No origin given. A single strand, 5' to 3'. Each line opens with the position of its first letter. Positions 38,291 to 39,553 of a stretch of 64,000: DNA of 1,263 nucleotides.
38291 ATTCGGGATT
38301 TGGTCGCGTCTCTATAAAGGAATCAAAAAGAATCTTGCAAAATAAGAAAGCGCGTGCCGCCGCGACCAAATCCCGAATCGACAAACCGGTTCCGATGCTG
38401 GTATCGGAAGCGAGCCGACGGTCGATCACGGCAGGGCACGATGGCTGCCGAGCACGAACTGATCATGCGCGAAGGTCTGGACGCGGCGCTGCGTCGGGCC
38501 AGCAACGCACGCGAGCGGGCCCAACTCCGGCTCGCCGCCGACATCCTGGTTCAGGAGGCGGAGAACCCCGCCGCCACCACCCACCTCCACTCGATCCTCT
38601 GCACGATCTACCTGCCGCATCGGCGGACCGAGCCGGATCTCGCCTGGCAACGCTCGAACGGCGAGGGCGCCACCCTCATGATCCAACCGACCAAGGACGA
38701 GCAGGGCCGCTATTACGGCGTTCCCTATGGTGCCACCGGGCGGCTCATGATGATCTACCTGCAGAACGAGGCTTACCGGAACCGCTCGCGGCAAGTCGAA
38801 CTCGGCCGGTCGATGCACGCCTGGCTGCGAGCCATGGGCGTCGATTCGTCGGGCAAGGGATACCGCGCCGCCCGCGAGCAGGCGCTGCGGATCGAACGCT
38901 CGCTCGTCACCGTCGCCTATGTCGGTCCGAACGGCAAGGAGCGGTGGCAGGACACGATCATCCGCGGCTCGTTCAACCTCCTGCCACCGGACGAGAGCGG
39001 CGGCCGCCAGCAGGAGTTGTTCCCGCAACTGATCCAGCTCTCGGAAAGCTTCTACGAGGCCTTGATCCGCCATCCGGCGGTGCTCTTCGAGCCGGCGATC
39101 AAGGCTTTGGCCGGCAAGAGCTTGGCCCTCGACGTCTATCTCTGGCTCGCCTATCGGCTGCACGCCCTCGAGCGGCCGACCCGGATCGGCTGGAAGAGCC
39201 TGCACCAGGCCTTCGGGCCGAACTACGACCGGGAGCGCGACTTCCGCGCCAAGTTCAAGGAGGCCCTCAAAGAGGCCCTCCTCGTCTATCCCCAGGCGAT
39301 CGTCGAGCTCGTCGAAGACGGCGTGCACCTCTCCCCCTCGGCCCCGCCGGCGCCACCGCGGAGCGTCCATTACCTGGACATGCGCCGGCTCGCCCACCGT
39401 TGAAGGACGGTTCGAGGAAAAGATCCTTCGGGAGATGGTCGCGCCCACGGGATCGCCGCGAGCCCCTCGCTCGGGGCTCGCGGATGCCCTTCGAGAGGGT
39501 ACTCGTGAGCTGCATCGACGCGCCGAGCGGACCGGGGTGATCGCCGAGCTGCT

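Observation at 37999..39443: Iteron-type replication origin plus repA between the EPS locus and the photosynthesis gene cluster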

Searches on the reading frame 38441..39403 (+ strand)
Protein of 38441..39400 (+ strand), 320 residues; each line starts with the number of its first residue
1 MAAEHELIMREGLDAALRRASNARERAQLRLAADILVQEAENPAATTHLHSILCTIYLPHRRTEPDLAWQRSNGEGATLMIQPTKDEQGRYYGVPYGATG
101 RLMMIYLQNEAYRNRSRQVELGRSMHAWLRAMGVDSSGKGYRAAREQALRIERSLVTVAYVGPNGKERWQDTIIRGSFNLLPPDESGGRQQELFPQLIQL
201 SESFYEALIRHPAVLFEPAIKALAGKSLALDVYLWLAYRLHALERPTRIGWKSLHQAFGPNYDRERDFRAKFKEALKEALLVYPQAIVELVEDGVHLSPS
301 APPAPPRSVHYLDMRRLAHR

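Call 5: search_protein_families(library=pfam, proteins=[window:38443-39403:+], max_evalue=1)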
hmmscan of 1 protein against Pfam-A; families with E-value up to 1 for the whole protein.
window:38443-39403:+ (320 aa): 0 families

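Call 6: search_protein_families(library=ncbifam, proteins=[window:38443-39403:+], max_evalue=1)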
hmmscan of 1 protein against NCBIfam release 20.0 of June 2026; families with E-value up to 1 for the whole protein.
window:38443-39403:+ (320 aa): 0 families

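Call 8: search_protein_families(library=phrogs, proteins=[window:38443-39403:+], max_evalue=1)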
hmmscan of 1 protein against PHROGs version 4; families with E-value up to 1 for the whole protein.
window:38443-39403:+ (320 aa): 0 families

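Call 9: search_solved_structures(query=window:38443-39403:+, max_evalue=10)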
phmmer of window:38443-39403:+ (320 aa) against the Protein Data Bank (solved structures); distinct sequences matched with E-value up to 10: 3.
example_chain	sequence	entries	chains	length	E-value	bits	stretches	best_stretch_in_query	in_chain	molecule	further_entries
1g8p_A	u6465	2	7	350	0.24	14.5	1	177-226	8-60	MAGNESIUM-CHELATASE 38 KDA SUBUNIT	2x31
5xy3_N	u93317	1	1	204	0.25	14.5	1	4-72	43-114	Ribosomal protein L15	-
8osf_A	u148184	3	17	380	1.4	12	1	171-242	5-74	Magnesium-chelatase subunit ChlI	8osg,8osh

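Call 10: search_dna_similar(query=window:38443-39400:+, collection=plasmids, mode=protein, max_evalue=0.001, max_rows=30)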
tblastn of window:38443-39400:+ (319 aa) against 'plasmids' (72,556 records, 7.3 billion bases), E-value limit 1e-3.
No match.

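Call 11: find_homologous_proteins(query=window:38443-39400:+, max_evalue=0.001)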
Query window:38443-39400:+: 8000 candidates shared short words with the query, none scored E <= 0.001.

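Call 20: search_protein_representatives(protein=window:38443-39400:+)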
Query: 319 residues. Proteins with E-value up to 0.001 (for the whole library): 0; up to 1e-10: 0; up to 1e-30: 0. The best 0 are listed.

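Call 30: search_protein_families(library=pfam, proteins=[window:38441-39400:+], max_evalue=1)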
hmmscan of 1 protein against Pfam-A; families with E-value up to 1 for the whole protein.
window:38441-39400:+ (320 aa): 3 families
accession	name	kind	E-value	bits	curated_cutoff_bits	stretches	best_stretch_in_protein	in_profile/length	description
PF04796.18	RepA_C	-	3.3e-20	73.5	26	1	94-244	1-168/181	Plasmid encoded RepA protein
PF10134.15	RPA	-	0.029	14.4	27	1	113-276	63-218/228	Replication initiator protein A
PF12513.15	SUV3_C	-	0.18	12.1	27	1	230-241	11-22/48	ATP-dependent RNA helicase SUV3 C-terminal domain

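Call 31: search_protein_families(library=ncbifam, proteins=[window:38441-39400:+], max_evalue=1)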
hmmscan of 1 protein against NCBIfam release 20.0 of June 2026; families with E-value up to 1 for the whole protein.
window:38441-39400:+ (320 aa): 0 families

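Call 32: search_dna_similar(query=window:38441-39400:+, collection=plasmids, mode=protein, max_evalue=0.00001, max_rows=40)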
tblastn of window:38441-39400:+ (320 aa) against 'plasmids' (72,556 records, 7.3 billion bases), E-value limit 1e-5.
Records with a match: 1084; places in all: 1132; records where one place covers at least 80% of the query: 658.
Best place of each record, by identity: <60% 1084.
By first word of the organism name: Ralstonia 147; Xanthomonas 94; Klebsiella 85; Escherichia 84; Acetobacter 47; Roseomonas 37; Enterobacter 37; Candidatus 37; Burkholderia 36; uncultured 36; and 117 more.
By predicted mobility (MOB-suite, as given by PLSDB): conjugative 497; non-mobilizable 340; mobilizable 247.
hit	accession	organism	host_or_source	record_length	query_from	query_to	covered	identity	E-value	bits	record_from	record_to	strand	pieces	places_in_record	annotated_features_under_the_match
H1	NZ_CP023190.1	Acetobacter pomorum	Drosophila melanogaster,isolation,gut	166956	1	313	98%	39.4%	1e-49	184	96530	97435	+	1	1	replication protein RepA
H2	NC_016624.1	Azospirillum lipoferum 4B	-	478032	1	297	93%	40.9%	9e-57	204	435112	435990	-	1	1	replication protein RepA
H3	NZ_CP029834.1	Azospirillum ramasamyi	single cell,Cow dung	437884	1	297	93%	40.9%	2e-56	204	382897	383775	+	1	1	replication protein RepA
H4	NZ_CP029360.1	Azospirillum thermophilum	cell culture,hot spring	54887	1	297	93%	40.6%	3e-51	189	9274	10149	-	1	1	replication protein RepA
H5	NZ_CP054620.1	Azospirillum oryzae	cell culture,soil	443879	1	297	93%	40.5%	2e-56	204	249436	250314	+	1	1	replication protein RepA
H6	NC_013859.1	Azospirillum sp. B510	-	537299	1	297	93%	40.5%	4e-56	202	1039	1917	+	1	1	replication protein RepA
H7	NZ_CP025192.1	Roseomonas mucosa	Homo sapiens,clinical, human skin, ...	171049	12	297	89%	41.5%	1e-60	215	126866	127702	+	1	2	replication protein RepA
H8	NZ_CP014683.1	Kozakia baliensis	Ragi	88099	1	318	99%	37.3%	4e-51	188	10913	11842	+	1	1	replication protein RepA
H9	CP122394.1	Geminicoccaceae bacterium SCSIO 64248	Montipora informis (coral)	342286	26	297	85%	43.2%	5e-59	211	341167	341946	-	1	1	replication protein RepA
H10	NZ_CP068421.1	Gluconobacter sphaericus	single cell,Campbell Early grape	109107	1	297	93%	39.0%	8e-55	199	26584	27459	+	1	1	replication protein RepA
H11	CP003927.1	Gluconobacter oxydans H24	-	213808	1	297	93%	39.0%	1e-54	199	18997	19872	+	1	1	plasmid replication initiator RepA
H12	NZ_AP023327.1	Acetobacter aceti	-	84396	1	292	91%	39.6%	6e-56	202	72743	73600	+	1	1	replication protein RepA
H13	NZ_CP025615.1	Niveispirillum cyanobacteriorum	sing cell,cyanobacterial aggregates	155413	1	297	93%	38.2%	9e-47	176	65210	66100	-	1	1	replication protein RepA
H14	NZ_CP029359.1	Azospirillum thermophilum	cell culture,hot spring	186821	1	297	93%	38.2%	8e-55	199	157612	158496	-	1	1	replication protein RepA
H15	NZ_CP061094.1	Roseomonas marmotae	Marmota himalayana,pure culture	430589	1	297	93%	38.2%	4e-47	177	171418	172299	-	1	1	replication protein RepA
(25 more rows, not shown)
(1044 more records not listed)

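Call 33: find_homologous_proteins(query=window:38441-39400:+, max_evalue=0.001)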
Query window:38441-39400:+ (320 aa): 332 proteins with E <= 0.001 among 8000 candidates; the best 120 are listed.
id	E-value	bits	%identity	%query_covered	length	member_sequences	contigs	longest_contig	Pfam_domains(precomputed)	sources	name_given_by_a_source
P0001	2.8e-200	682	94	100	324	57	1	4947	PF04796.19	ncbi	-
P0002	3.4e-178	610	86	100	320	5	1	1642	PF04796.19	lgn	-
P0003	3.0e-174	597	86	98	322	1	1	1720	PF04796.19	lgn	-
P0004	6.5e-174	596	85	98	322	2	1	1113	PF04796.19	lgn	-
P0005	2.0e-168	578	84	98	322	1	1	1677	PF04796.19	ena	-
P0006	3.2e-161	554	78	98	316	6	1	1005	PF04796.19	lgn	-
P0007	7.8e-159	546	79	98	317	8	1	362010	PF04796.19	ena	-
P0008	1.0e-158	546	77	99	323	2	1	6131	PF04796.19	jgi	jgi:Plasmid encoded RepA protein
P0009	2.7e-158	544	76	99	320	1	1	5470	PF04796.19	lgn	-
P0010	2.7e-158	544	76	99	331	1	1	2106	PF04796.19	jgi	jgi:Plasmid encoded RepA protein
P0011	1.7e-157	542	76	99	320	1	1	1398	PF04796.19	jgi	jgi:hypothetical protein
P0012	1.4e-156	539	78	98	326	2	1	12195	PF04796.19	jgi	jgi:hypothetical protein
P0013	2.3e-156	538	76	97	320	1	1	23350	PF04796.19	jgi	jgi:hypothetical protein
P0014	1.4e-155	535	75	99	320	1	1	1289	PF04796.19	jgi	jgi:hypothetical protein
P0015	1.5e-155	535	75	97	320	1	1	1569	PF04796.19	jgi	jgi:hypothetical protein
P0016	2.4e-155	535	75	99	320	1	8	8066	PF04796.19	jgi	jgi:hypothetical protein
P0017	3.2e-155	534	75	99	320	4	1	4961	PF04796.19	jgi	jgi:hypothetical protein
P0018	7.7e-155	533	75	97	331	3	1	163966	PF04796.19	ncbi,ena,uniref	ncbi:replication protein RepA [Benzoatithermus flavus]|uniref:Replication protein RepA n=1 Tax=Benzo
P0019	9.6e-155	533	74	99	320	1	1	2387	PF04796.19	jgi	jgi:hypothetical protein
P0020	1.6e-154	532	74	99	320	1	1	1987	PF04796.19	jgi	jgi:hypothetical protein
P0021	7.7e-154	530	78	98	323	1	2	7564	PF04796.19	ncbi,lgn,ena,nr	ncbi:MAG TPA: replication protein RepA [Geminicoccaceae bacterium]|nr:replication protein RepA [Gemi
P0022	4.8e-150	517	74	93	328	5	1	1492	PF04796.19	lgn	-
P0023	1.2e-147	509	73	98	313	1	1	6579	PF04796.19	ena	-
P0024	1.4e-147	509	74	98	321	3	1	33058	PF04796.19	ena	-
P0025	1.5e-146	506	73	98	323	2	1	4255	PF04796.19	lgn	-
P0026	2.7e-146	505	75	97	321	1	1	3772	PF04796.19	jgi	jgi:hypothetical protein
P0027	5.1e-144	497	72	98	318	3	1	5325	PF04796.19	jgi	jgi:hypothetical protein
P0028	6.4e-143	494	71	98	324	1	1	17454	PF04796.19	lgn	-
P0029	2.1e-141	489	71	97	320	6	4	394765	PF04796.19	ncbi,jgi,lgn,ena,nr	ncbi:MAG: pirin [Geminicoccaceae bacterium]|nr:pirin [Geminicoccaceae bacterium] MCB9946010.1 pirin 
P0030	2.2e-140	485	70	98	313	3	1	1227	PF04796.19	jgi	jgi:hypothetical protein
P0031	2.5e-139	482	69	98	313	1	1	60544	PF04796.19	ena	-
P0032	4.1e-135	468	66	100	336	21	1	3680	PF04796.19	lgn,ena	-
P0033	1.1e-134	467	65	99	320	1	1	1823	PF04796.19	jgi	jgi:hypothetical protein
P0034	1.6e-133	463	67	93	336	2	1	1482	PF04796.19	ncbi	-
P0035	8.0e-131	454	66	98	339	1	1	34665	PF04796.19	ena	-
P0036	5.2e-130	451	64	99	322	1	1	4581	PF04796.19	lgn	-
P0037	8.5e-130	451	64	99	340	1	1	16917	PF04796.19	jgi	jgi:hypothetical protein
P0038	9.1e-130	451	64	98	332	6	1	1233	PF04796.19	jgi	jgi:hypothetical protein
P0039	1.9e-110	387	77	72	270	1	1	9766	PF04796.19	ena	-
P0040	2.2e-107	377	76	71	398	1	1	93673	PF04796.19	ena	-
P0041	1.7e-100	354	77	66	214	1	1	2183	PF04796.19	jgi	jgi:hypothetical protein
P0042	2.4e-78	282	69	59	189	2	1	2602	PF04796.19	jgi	jgi:hypothetical protein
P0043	8.2e-74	267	46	95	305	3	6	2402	PF04796.19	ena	-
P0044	1.5e-73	266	44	98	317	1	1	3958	PF04796.19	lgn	-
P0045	5.6e-73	264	45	96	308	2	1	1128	PF04796.19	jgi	jgi:hypothetical protein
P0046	8.9e-71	257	44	97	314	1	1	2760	PF04796.19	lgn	-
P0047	1.4e-70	256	45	96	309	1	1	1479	PF04796.19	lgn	-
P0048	7.0e-69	251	43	97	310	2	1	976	PF04796.19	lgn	-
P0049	1.1e-68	250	43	97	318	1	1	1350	PF04796.19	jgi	-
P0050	1.3e-68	250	43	97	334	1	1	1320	PF04796.19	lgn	-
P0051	1.3e-68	250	42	97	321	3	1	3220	PF04796.19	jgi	jgi:hypothetical protein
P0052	9.5e-68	247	43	91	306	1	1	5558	PF04796.19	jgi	jgi:hypothetical protein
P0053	1.5e-67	246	42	97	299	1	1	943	PF04796.19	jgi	jgi:Plasmid encoded RepA protein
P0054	2.5e-67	245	42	97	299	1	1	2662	PF04796.19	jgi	jgi:hypothetical protein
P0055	4.8e-67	245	42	97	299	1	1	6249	PF04796.19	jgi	jgi:hypothetical protein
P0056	5.5e-67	244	42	97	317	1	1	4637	PF04796.19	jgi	jgi:hypothetical protein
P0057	8.6e-67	244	41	96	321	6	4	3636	PF04796.19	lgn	-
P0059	1.5e-66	243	42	97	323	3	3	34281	PF04796.19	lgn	-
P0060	1.9e-66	243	43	93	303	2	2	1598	PF04796.19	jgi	jgi:hypothetical protein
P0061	2.0e-66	243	46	80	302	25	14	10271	PF04796.19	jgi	jgi:hypothetical protein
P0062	2.2e-66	242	42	96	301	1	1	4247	PF04796.19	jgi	jgi:hypothetical protein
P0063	2.7e-66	242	42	97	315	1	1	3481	PF04796.19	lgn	-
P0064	3.6e-66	242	43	94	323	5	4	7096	PF04796.19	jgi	-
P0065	5.0e-66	241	42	96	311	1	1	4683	PF04796.19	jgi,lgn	-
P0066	7.4e-66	241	42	97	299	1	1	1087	PF04796.19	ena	-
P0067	7.8e-66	241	41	98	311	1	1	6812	PF04796.19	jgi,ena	-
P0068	8.9e-66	240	42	94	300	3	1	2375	PF04796.19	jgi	jgi:hypothetical protein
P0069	9.3e-66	240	41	97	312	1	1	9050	PF04796.19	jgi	-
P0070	9.4e-66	240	42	97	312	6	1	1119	PF04796.19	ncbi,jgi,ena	jgi:hypothetical protein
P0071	9.8e-66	240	42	96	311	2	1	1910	PF04796.19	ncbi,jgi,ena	jgi:hypothetical protein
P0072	1.3e-65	240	42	96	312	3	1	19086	PF04796.19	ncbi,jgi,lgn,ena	jgi:hypothetical protein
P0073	1.4e-65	240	45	89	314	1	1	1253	PF04796.19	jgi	jgi:Plasmid encoded RepA protein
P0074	4.2e-65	238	41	95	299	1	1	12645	PF04796.19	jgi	jgi:hypothetical protein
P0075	4.5e-65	238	43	95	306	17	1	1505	PF04796.19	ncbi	-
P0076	6.4e-65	238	43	95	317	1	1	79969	PF04796.19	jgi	jgi:hypothetical protein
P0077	7.5e-65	237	44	95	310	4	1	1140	PF04796.19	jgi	jgi:hypothetical protein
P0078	7.5e-65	237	40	95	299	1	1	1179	PF04796.19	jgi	jgi:hypothetical protein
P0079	8.3e-65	237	43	92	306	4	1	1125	PF04796.19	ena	-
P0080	1.1e-64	237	43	95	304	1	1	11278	PF04796.19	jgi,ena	jgi:hypothetical protein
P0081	1.8e-64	236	39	97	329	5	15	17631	PF04796.19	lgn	-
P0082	2.8e-64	235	42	95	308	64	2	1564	PF04796.19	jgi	jgi:hypothetical protein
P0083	3.7e-64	235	44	95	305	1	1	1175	PF04796.19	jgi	jgi:hypothetical protein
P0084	4.1e-64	235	43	95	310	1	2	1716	PF04796.19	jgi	jgi:Plasmid encoded RepA protein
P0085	4.3e-64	235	41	95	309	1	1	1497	PF04796.19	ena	-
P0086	5.1e-64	235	44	88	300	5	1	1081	PF04796.19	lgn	-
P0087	5.1e-64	235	41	97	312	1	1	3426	PF04796.19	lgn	-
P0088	9.0e-64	234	40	96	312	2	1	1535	PF04796.19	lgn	-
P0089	2.2e-63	233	43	88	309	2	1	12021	PF04796.19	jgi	jgi:hypothetical protein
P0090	2.7e-63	232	43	95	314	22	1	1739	PF04796.19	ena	-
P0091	3.6e-63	232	43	88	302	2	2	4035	PF04796.19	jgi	jgi:hypothetical protein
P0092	4.8e-63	231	42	94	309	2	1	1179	PF04796.19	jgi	jgi:hypothetical protein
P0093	5.1e-63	231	41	95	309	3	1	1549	PF04796.19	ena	-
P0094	5.9e-63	231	42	94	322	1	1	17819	PF04796.19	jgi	jgi:hypothetical protein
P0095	6.7e-63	231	39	97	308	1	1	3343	PF04796.19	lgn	-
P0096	8.5e-63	231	42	95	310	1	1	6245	PF04796.19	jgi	jgi:hypothetical protein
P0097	1.1e-62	230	41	95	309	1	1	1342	PF04796.19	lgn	-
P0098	1.1e-62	230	41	95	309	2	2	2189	PF04796.19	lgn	-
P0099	1.5e-62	230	42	87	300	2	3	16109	PF04796.19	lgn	-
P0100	1.6e-62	230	44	87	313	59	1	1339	PF04796.19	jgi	jgi:hypothetical protein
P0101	1.7e-62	230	41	95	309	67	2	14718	PF04796.19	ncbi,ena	-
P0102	2.3e-62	229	41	94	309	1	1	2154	PF04796.19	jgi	jgi:Plasmid encoded RepA protein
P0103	3.2e-62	229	41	94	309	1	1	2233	PF04796.19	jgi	jgi:hypothetical protein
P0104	3.7e-62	229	41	95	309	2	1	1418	PF04796.19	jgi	jgi:hypothetical protein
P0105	3.8e-62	228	42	95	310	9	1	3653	PF04796.19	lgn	-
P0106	5.1e-62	228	42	96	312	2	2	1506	PF04796.19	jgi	jgi:hypothetical protein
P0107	7.0e-62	228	41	94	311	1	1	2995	PF04796.19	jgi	jgi:hypothetical protein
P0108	7.1e-62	228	40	95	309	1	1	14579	PF04796.19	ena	-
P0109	7.1e-62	228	39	97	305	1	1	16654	PF04796.19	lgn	-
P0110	8.6e-62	227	41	96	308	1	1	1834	PF04796.19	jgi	-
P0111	8.8e-62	227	43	93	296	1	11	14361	PF04796.19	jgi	jgi:hypothetical protein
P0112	1.9e-61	226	47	79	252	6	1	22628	PF04796.19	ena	-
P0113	2.0e-61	226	42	92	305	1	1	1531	PF04796.19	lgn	-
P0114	2.3e-61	226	42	88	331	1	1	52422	PF04796.19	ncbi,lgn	-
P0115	3.1e-61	225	43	89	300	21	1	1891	PF04796.19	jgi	jgi:hypothetical protein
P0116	5.1e-61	225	40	95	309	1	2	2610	PF04796.19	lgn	-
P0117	5.3e-61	225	40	93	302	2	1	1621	PF04796.19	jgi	jgi:hypothetical protein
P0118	9.0e-61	224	40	97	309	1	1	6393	PF04796.19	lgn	-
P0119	1.7e-60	223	40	96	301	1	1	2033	PF04796.19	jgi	jgi:hypothetical protein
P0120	2.4e-60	223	41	95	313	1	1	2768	PF04796.19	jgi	jgi:hypothetical protein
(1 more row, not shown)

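Call 34: find_encoding_contigs(protein=P0029, flank=10000, max_places=4)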
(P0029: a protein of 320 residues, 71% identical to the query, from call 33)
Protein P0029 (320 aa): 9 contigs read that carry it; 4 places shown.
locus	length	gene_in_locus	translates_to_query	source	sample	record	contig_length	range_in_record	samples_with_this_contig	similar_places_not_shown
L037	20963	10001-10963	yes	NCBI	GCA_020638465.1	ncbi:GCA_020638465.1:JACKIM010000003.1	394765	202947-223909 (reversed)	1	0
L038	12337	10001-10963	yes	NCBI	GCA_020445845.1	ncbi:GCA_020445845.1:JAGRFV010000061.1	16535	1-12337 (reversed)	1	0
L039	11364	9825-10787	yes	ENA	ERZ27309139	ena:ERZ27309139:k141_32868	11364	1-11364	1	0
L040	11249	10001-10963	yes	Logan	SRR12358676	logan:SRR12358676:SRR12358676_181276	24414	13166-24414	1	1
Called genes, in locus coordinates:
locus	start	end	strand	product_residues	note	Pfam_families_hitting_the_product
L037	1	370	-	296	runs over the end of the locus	PF00685:Sulfotransfer_1, PF13469:Sulfotransfer_3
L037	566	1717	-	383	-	PF13439:Glyco_transf_4, PF13477:Glyco_trans_4_2, PF13579:Glyco_trans_4_4, PF20706:GT4-conflict, PF00534:Glycos_transf_1, PF13692:Glyco_trans_1_4, PF13524:Glyco_trans_1_2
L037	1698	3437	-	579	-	PF01266:DAO, PF12831:FAD_oxidored (faint), PF00890:FAD_binding_2 (weak), PF16901:DAO_C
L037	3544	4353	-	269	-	PF13489:Methyltransf_23, PF13847:Methyltransf_31 (weak), PF08241:Methyltransf_11, PF08242:Methyltransf_12, PF13649:Methyltransf_25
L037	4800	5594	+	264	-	PF00132:Hexapep, PF14602:Hexapep_2 (weak)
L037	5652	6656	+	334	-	PF01073:3Beta_HSD, PF01370:Epimerase, PF04321:RmlD_sub_bind, PF05368:NmrA, PF16363:GDP_Man_Dehyd, PF13460:NAD_binding_10, PF07993:NAD_binding_4 (weak)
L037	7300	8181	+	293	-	PF01656:CbiA, PF06564:CBP_BcsQ, PF09140:MipZ (faint), PF10609:ParA (faint), PF13614:AAA_31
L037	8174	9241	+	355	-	PF02195:ParB_N, PF18090:SoPB_HTH (weak)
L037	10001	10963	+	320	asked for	PF04796:RepA_C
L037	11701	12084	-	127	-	-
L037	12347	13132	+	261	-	-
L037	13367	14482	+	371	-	PF02746:MR_MLE_N, PF13378:MR_MLE_C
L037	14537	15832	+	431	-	PF01266:DAO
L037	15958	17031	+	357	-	PF01547:SBP_bac_1, PF13416:SBP_bac_8, PF13343:SBP_bac_6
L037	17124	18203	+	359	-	PF00005:ABC_tran, PF08402:TOBE_2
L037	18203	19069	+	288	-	PF00528:BPD_transp_1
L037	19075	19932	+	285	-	PF00528:BPD_transp_1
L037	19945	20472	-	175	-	PF04314:LpqE-like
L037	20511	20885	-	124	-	-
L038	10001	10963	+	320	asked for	PF04796:RepA_C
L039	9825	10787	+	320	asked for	PF04796:RepA_C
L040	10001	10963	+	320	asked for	PF04796:RepA_C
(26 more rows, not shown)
